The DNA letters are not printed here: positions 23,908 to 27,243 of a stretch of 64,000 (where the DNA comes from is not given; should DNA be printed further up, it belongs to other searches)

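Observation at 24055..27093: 1012-aa Cys-rich, sequon-dense lipoprotein that is a paralog of the S-layer protein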

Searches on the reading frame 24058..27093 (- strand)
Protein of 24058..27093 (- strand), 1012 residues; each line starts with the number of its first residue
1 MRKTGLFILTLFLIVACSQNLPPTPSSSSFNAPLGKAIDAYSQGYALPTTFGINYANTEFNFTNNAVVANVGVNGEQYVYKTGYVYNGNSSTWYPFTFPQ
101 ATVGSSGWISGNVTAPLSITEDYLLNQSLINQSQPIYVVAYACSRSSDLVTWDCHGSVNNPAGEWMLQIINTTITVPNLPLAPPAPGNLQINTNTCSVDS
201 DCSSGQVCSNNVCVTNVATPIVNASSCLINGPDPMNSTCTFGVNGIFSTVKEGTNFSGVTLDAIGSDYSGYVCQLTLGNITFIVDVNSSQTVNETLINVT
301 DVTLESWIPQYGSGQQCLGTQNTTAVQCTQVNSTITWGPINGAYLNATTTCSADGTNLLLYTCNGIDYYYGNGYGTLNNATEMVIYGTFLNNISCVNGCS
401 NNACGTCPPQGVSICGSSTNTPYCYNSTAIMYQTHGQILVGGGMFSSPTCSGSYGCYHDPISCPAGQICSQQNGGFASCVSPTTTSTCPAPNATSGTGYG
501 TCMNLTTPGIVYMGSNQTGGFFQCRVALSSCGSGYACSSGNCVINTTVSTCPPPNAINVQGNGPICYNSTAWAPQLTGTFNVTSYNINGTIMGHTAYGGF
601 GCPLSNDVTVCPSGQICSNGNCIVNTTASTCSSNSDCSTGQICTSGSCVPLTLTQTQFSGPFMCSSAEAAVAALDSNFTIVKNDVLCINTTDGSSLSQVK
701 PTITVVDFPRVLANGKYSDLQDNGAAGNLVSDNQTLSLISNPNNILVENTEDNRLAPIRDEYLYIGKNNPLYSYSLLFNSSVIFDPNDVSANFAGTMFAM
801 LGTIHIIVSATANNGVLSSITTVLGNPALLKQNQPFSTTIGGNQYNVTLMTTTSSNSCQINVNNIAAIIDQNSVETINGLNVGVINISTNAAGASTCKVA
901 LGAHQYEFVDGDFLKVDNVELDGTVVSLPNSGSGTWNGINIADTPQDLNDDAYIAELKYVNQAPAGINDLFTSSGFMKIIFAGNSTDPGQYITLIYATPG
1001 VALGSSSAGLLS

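Call 7: search_protein_families(library=pfam, proteins=[window:24058-27093:-], max_evalue=1)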
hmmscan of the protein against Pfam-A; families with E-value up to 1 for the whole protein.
window:24058-27093:- (1012 aa): 3 families
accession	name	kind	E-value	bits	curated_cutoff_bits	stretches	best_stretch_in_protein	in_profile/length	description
PF23416.1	DUF7107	-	0.00022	22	24.6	2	610-649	7-47/48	Domain of unknown function (DUF7107)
PF04706.18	Dickkopf_N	-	0.018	15.8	25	2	193-214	30-51/51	Dickkopf N-terminal cysteine-rich region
PF20267.3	GREB1_C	-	0.17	12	25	1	649-699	77-127/164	GREB1 C-terminal region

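Call 8: search_protein_families(library=ncbifam, proteins=[window:24058-27093:-], max_evalue=1)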
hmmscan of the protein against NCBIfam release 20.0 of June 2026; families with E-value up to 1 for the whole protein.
window:24058-27093:- (1012 aa): 1 family
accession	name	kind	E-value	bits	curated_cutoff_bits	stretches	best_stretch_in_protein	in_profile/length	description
TIGR04201.1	Myxo_Cys_RPT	repeat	0.012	15.7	25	2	196-213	5-22/22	Cys-rich repeat-containing protein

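Call 15: find_homologous_proteins(query=window:24058-27093:-, max_evalue=0.00001)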
Query window:24058-27093:- (1012 aa): 2 proteins with E <= 0.00001 among 8000 candidates.
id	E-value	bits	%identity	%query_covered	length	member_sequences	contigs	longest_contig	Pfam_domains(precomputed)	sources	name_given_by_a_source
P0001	0.0e+0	2272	100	100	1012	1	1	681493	-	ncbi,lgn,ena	-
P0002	2.1e-55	206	38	21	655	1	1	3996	-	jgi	jgi:hypothetical protein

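Call 18: find_encoding_contigs(protein=P0001, flank=2000, max_places=3)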
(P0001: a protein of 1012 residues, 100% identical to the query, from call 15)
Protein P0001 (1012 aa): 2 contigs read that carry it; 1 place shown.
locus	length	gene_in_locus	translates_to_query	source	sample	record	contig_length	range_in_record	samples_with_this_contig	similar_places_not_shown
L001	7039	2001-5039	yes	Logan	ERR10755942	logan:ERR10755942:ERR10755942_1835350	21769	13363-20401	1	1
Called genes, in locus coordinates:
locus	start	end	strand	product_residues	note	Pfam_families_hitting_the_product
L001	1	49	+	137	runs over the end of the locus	PF04463:2-thiour_desulf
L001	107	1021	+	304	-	-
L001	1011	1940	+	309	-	PF01944:SpoIIM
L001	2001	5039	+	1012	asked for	-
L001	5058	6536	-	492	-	PF07690:MFS_1, PF13347:MFS_2 (weak)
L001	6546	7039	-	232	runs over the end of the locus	PF25919:BSH_CusB (faint), PF00364:Biotin_lipoyl (faint), PF25984:BSH_YknX (weak), PF25990:Beta-barrel_YknX (weak)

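Call 19: find_encoding_contigs(protein=P0002, flank=5000, max_places=3)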
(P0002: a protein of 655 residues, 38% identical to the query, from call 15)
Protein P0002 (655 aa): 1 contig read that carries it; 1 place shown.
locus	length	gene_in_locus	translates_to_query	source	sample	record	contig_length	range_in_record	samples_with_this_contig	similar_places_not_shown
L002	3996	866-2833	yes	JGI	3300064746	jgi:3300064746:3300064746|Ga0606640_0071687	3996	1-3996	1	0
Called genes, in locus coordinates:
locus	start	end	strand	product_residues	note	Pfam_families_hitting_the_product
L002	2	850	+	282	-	?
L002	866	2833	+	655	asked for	-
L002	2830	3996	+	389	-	?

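Call 28: search_solved_structures(query=A2, max_evalue=1, show_alignments=2)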
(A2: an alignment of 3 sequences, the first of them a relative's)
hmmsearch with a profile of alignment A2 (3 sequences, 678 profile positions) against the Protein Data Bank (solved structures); distinct sequences matched with E-value up to 1: 0.

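Call 29: search_solved_structures(query=P0003, max_evalue=1, show_alignments=2)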
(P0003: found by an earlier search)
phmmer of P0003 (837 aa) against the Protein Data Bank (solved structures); distinct sequences matched with E-value up to 1: 1.
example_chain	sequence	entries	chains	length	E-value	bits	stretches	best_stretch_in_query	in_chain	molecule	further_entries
2dle_A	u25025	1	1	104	0.016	16.8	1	629-718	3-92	Receptor-type tyrosine-protein phosphatase eta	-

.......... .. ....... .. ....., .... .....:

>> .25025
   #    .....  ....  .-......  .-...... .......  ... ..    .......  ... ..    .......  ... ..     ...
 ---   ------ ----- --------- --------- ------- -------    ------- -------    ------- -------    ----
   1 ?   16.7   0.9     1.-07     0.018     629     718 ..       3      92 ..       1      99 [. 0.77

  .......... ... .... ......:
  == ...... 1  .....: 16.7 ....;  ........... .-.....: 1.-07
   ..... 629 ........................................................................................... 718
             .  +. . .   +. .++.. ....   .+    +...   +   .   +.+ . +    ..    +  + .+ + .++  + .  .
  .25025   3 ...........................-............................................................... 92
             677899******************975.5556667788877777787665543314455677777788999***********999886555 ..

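Call 30: search_protein_families(library=pfam, proteins=[L002:2-850:+, L002:2830-3996:+], max_evalue=0.01)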
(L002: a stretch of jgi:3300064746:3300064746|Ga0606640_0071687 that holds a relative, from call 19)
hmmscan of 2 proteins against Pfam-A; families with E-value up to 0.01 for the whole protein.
L002:2-850:+ (282 aa): 1 family
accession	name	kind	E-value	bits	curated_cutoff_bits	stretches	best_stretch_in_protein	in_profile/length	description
PF01944.22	SpoIIM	-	4.7e-12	46.6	26.9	1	65-243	9-162/163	Stage II sporulation protein M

L002:2830-3996:+ (389 aa): 1 family
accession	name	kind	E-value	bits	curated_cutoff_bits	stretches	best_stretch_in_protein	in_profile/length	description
PF02412.23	TSP_3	-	9.7e-05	22.4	25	1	323-354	1-32/36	Thrombospondin type 3 repeat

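Call 35: search_protein_representatives(alignment_id=A2)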
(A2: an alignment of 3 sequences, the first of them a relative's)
Query: 3 sequences, 678 profile positions. Proteins with E-value up to 0.001 (for the whole library): 854; up to 1e-10: 474; up to 1e-30: 158. The best 150 are listed.
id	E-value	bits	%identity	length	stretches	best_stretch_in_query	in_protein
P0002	0.0e+00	1150.7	-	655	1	2-635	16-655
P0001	3.9e-236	801.8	-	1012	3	180-499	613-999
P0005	2.1e-181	620.9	-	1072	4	6-499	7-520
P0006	1.7e-149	515.5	-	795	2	210-677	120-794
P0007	2.8e-147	508.2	-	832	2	212-678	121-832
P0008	8.2e-123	427.3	-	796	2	211-677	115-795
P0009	3.9e-119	415.1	-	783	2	185-677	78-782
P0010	3.0e-103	362.6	-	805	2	211-676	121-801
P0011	1.7e-100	353.6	-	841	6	6-176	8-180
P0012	6.8e-100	351.6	-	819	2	211-675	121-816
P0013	5.4e-99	348.6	-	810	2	179-675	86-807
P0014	2.4e-95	336.6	-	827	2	212-676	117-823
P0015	9.5e-94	331.3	-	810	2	212-674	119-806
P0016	1.5e-92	327.3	-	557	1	335-678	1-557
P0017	2.5e-92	326.6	-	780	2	206-655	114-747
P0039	2.0e-73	264.1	-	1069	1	6-675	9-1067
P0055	9.9e-65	235.4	-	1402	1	10-601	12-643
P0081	2.3e-53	197.8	-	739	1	6-596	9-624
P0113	3.9e-40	154.1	-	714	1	5-202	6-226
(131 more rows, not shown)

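Call 74: find_encoding_contigs(protein=P0005, flank=4000, max_places=2)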
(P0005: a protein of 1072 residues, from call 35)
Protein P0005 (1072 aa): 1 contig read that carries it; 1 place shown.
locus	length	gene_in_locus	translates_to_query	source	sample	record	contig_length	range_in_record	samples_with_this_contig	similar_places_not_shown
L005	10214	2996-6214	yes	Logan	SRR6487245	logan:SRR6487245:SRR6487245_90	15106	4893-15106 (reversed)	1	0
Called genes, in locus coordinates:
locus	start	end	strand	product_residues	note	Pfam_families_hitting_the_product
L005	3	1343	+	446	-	?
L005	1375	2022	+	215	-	-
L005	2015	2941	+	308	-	PF01944:SpoIIM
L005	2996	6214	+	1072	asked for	-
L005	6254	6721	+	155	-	-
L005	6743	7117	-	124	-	PF01850:PIN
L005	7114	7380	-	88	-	PF02697:VAPB_antitox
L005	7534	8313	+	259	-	-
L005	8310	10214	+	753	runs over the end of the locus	-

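Call 75: find_encoding_contigs(protein=P0039, flank=4000, max_places=2)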
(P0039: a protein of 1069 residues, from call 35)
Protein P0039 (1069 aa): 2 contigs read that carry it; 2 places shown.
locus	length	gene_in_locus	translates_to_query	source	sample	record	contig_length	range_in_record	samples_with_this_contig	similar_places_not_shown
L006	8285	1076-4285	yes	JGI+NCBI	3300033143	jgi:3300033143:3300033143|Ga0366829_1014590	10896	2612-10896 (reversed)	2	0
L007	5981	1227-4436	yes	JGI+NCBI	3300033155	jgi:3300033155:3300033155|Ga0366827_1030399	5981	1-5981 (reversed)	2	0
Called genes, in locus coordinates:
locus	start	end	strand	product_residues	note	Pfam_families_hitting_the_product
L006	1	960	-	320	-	?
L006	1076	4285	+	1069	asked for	PF05124:S_layer_C (faint)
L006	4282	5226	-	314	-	PF01944:SpoIIM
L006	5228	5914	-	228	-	-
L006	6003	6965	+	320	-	PF02355:SecD_SecF_C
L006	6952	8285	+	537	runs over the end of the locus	PF02355:SecD_SecF_C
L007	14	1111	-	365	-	PF03463:eRF1_1, PF18854:baeRF_family10 (weak), PF03464:eRF1_2, PF18859:acVLRF1, PF03465:eRF1_3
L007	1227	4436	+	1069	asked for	PF05124:S_layer_C (faint)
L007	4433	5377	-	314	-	PF01944:SpoIIM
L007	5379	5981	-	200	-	?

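Call 76: find_encoding_contigs(protein=P0081, flank=3000, max_places=2)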
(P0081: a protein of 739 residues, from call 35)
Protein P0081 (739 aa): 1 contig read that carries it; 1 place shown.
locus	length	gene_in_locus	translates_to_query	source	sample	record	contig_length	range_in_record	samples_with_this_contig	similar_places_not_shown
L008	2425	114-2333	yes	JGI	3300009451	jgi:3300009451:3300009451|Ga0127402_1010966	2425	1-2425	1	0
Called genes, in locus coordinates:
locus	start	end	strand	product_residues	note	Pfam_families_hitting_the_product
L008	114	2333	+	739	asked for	-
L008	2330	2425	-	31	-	?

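Call 77: find_encoding_contigs(protein=P0055, flank=3000, max_places=2)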
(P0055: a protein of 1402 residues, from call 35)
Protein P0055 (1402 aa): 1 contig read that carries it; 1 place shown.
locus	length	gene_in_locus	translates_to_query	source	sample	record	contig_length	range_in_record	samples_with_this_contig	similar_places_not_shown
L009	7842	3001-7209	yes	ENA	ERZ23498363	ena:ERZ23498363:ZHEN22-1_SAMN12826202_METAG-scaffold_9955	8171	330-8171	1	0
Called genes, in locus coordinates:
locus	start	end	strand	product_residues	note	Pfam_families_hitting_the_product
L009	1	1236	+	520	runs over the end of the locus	?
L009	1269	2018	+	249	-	-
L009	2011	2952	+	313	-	-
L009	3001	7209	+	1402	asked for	-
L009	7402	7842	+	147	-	?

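Call 78: find_encoding_contigs(protein=P0011, flank=3000, max_places=2)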
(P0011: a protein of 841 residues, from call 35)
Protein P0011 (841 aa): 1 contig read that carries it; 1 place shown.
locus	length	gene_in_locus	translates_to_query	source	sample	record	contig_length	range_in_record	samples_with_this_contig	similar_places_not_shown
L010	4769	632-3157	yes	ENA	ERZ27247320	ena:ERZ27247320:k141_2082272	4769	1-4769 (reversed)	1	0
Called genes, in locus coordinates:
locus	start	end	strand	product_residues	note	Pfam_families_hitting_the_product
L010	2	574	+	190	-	?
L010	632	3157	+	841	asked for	-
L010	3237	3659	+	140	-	-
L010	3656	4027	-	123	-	PF01850:PIN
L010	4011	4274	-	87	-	PF02697:VAPB_antitox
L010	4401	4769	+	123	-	?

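Call 79: find_encoding_contigs(protein=P0113, flank=3000, max_places=2)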
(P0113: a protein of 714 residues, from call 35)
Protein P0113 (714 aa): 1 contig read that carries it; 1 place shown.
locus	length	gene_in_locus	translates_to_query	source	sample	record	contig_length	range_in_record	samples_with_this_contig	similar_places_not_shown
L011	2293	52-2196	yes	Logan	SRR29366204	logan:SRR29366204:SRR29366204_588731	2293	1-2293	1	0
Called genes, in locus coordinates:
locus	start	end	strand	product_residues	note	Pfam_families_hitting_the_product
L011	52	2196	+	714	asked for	PF25833:Fn3_SaeA_3rd (faint), PF00041:fn3, PF21910:GH85_C (faint), PF25059:FN3_DSCAM-DSCAML_C (faint), PF00041:fn3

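Call 80: search_protein_families(library=pfam, proteins=[L009:2011-2952:+, L010:2-574:+, L005:1375-2022:+, L009:1269-2018:+, L006:5228-5914:-, L008:2330-2425:-], max_evalue=0.01)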
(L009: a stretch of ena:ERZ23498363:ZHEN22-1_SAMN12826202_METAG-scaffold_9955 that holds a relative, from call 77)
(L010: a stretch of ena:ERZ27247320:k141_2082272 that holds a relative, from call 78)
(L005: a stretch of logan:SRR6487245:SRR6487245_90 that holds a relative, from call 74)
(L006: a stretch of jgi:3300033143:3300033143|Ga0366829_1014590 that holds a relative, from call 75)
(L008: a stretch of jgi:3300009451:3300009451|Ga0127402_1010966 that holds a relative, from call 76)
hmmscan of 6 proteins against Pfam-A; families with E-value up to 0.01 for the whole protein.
L009:2011-2952:+ (313 aa): 0 families

L010:2-574:+ (190 aa): 1 family
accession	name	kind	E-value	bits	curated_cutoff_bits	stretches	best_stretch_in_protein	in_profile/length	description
PF01944.22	SpoIIM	-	9.6e-10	39.1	26.9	1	18-154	40-163/163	Stage II sporulation protein M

L005:1375-2022:+ (215 aa): 2 families
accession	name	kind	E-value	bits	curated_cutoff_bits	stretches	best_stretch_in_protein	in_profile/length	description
PF21982.2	RecX_HTH1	-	0.00044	20.6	26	1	189-213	14-38/40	RecX, first three-helix domain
PF21981.2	RecX_HTH3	-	0.0061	17.1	26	0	194-212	30-48/48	RecX, third three-helix domain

L009:1269-2018:+ (249 aa): 1 family
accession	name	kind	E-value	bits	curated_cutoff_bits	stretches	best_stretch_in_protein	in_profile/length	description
PF07690.21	MFS_1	-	0.0061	15.9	33.4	0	153-222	150-218/347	Major Facilitator Superfamily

L006:5228-5914:- (228 aa): 1 family
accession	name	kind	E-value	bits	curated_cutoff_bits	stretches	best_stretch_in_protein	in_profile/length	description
PF14851.11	FAM176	-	5e-05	23.6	31.5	0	109-187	26-105/152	FAM176 family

L008:2330-2425:- (31 aa): 0 families
